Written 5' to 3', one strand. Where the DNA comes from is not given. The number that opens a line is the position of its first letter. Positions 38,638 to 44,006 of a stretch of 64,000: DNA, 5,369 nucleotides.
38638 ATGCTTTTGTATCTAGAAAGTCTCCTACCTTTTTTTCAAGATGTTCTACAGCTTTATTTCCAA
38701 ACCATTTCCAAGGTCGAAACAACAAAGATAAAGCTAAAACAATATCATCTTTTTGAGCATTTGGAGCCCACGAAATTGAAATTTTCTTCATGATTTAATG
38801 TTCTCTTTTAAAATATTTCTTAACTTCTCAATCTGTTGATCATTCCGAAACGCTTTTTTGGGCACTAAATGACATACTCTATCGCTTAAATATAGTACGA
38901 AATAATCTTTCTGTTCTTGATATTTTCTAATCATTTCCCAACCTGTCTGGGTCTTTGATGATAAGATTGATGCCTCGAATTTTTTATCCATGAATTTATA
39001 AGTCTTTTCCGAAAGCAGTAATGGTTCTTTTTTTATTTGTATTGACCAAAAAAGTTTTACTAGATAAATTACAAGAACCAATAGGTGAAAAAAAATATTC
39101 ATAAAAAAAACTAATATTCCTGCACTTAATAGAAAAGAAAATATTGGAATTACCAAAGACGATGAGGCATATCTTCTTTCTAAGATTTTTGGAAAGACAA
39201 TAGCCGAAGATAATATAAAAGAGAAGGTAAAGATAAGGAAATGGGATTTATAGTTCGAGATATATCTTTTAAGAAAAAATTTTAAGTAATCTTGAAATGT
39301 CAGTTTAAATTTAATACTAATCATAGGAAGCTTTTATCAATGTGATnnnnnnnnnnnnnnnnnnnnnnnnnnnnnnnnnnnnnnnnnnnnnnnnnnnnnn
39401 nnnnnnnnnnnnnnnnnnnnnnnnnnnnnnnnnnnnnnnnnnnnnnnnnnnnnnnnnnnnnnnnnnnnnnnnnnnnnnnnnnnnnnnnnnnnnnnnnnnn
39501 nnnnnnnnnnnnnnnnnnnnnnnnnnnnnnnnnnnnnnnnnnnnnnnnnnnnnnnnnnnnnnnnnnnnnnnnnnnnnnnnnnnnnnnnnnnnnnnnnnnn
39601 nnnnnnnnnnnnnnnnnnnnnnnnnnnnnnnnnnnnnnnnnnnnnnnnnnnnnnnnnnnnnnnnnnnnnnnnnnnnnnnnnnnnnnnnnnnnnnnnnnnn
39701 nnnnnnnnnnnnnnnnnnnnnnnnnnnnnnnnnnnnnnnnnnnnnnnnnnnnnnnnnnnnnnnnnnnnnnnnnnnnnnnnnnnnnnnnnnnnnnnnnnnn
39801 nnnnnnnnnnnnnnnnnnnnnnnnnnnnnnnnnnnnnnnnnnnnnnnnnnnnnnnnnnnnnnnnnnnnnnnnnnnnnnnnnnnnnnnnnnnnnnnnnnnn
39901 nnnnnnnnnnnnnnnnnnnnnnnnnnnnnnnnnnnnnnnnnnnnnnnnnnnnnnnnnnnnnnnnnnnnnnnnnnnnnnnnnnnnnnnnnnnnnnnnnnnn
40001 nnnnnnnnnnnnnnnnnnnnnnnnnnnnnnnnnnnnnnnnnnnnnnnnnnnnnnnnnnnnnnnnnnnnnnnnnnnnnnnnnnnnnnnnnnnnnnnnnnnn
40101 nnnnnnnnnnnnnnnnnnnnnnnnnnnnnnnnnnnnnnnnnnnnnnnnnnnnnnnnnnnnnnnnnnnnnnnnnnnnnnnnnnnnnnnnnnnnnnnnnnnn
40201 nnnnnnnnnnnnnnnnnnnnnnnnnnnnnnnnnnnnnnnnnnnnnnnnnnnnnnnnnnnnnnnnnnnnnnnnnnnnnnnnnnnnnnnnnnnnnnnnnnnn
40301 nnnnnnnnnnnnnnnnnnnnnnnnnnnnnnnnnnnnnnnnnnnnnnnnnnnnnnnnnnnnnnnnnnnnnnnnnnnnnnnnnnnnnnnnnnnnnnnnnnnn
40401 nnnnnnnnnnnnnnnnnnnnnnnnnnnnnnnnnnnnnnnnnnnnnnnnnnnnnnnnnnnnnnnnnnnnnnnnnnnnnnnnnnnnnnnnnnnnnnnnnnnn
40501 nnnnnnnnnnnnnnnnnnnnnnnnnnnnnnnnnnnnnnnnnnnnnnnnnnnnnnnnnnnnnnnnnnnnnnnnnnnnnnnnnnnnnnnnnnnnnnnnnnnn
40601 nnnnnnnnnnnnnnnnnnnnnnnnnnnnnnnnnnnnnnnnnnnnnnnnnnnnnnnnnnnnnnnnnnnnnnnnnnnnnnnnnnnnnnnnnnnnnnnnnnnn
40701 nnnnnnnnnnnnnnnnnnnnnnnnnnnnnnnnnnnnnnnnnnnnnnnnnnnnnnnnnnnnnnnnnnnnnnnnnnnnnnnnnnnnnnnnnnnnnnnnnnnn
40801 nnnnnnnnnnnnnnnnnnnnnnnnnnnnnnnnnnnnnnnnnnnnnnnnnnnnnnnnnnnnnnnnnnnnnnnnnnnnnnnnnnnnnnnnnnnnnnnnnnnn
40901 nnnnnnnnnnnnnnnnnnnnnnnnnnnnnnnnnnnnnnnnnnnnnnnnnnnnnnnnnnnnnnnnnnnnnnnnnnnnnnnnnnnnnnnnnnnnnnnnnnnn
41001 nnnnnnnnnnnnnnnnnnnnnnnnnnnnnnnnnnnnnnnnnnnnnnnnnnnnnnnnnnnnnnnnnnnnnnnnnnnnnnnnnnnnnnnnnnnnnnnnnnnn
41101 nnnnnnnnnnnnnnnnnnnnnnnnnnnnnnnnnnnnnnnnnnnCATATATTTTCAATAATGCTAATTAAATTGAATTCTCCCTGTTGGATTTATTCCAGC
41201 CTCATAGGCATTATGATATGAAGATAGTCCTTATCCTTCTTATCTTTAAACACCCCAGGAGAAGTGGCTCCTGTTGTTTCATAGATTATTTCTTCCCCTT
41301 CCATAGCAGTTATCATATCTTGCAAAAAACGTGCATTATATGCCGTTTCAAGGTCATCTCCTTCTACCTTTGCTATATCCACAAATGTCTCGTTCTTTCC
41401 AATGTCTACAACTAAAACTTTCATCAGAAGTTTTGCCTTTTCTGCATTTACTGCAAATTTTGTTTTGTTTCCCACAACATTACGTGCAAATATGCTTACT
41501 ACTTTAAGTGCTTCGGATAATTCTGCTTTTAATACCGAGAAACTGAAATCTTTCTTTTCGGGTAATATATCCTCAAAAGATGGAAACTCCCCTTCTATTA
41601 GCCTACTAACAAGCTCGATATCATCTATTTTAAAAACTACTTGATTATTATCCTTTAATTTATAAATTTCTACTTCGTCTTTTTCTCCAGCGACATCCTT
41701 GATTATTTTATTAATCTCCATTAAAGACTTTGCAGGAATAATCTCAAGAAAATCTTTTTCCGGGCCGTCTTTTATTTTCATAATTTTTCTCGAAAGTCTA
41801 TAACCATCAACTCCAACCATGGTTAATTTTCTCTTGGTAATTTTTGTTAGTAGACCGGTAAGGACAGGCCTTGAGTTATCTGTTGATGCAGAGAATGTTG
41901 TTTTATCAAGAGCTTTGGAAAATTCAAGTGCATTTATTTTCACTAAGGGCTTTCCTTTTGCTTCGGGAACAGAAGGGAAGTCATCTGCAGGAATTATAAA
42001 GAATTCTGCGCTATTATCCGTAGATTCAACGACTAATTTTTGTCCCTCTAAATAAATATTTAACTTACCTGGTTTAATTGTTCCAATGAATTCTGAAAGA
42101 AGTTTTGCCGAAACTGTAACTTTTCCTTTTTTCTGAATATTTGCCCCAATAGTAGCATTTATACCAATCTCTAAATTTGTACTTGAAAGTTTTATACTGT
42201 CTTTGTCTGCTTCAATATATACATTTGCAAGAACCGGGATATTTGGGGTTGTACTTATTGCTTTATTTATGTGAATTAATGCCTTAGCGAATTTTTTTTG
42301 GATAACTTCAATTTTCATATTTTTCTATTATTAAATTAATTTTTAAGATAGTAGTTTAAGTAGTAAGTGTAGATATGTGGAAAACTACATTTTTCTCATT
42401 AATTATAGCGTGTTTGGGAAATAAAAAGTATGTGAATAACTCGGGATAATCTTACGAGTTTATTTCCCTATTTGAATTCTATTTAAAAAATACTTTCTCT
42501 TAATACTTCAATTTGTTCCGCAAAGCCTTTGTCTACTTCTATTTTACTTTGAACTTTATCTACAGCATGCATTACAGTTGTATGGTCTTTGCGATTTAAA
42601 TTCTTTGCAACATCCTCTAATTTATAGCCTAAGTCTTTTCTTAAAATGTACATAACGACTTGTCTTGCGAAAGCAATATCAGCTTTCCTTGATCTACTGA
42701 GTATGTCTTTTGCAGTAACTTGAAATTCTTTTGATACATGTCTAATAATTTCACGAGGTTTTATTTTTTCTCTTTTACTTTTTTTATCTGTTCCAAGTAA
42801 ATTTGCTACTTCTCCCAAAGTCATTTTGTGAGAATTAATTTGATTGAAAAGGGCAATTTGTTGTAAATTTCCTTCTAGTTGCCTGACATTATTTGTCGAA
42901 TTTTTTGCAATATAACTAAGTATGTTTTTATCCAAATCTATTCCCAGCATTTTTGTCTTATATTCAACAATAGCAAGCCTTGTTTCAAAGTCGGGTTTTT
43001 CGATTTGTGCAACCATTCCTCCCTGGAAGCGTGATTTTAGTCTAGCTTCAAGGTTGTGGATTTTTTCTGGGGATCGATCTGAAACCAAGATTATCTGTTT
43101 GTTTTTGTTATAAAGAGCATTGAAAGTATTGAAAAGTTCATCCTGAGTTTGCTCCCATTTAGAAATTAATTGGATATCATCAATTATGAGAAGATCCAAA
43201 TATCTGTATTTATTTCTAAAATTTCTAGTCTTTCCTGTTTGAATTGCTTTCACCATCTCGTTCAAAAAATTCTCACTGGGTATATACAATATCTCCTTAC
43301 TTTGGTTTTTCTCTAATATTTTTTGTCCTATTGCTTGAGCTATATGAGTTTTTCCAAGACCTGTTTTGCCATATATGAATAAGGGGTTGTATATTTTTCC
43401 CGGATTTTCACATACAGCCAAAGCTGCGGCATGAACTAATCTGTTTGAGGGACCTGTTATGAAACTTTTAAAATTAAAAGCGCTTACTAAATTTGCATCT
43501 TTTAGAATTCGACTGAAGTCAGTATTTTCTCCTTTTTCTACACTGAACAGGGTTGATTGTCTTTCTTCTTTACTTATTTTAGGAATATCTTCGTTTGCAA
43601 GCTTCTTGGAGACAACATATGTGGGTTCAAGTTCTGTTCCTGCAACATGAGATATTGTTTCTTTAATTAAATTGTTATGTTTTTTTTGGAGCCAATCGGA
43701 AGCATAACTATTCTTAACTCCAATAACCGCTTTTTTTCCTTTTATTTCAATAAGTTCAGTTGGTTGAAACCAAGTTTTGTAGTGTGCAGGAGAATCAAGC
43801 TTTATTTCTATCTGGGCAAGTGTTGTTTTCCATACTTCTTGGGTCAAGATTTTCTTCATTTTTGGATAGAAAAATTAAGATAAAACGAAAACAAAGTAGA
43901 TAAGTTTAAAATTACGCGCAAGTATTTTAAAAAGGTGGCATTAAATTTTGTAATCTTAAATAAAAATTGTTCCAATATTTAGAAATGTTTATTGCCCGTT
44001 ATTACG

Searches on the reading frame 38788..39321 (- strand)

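Call 64: search_protein_families(library=pfam, proteins=[window:38788-39321:-], max_evalue=0.00001)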
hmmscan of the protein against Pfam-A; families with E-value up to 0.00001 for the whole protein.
window:38788-39321:- (177 aa): 1 family
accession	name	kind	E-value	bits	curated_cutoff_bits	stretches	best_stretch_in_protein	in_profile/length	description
PF14317.12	YcxB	-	6.4e-13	48.7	23.3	1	112-171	3-61/61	YcxB-like protein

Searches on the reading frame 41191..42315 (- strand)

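Call 65: search_protein_families(library=pfam, proteins=[window:41191-42315:-], max_evalue=0.00001)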
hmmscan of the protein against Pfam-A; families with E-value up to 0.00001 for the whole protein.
window:41191-42315:- (374 aa): 3 families
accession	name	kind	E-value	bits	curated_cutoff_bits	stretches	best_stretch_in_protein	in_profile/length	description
PF02767.21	DNA_pol3_beta_2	-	7e-27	94.4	27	1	127-245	2-115/116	DNA polymerase III beta subunit, central domain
PF00712.24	DNA_pol3_beta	-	1.9e-24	86.5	24.4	1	3-116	4-119/120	DNA polymerase III beta subunit, N-terminal domain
PF02768.20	DNA_pol3_beta_3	-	1.3e-15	57.7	27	1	250-372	3-121/121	DNA polymerase III beta subunit, C-terminal domain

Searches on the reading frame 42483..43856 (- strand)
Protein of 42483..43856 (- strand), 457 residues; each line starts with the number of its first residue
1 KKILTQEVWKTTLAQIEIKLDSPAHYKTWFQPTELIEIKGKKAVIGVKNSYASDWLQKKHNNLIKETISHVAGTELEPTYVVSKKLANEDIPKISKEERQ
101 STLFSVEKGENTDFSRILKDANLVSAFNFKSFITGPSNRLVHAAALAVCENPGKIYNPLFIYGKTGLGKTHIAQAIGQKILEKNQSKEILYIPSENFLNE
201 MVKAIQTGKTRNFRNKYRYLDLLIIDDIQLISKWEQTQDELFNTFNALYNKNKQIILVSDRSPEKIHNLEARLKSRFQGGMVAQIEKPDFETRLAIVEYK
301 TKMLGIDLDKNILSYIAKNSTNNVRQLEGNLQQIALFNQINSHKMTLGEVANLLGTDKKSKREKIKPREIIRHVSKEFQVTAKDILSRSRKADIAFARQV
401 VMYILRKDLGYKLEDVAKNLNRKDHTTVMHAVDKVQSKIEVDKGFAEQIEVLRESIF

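Call 65: search_protein_families(library=pfam, proteins=[window:42483-43856:-], max_evalue=0.00001)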
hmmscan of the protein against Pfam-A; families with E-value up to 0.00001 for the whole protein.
window:42483-43856:- (457 aa): 6 families
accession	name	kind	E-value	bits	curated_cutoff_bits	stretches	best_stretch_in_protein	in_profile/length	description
PF00308.24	Bac_DnaA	-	8.8e-63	211.8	23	1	125-283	3-161/162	Bacterial DnaA ATPAse domain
PF08299.17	Bac_DnaA_C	-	2.4e-23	82.4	31.5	1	368-435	2-69/69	Bacterial dnaA protein helix-turn-helix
PF01695.23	IstB_IS21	-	9.3e-12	45.4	24.1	1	123-264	63-197/238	IstB-like ATP binding protein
PF11638.13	DnaA_N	-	1e-09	38.4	24.6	1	6-68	1-63/65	DnaA N-terminal domain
PF13173.12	AAA_14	-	3.8e-07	30.6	27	1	158-258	4-96/129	AAA domain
PF00004.35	AAA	-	9.7e-06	26.5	21.2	0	160-277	2-123/131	ATPase family associated with various cellular activities (AAA)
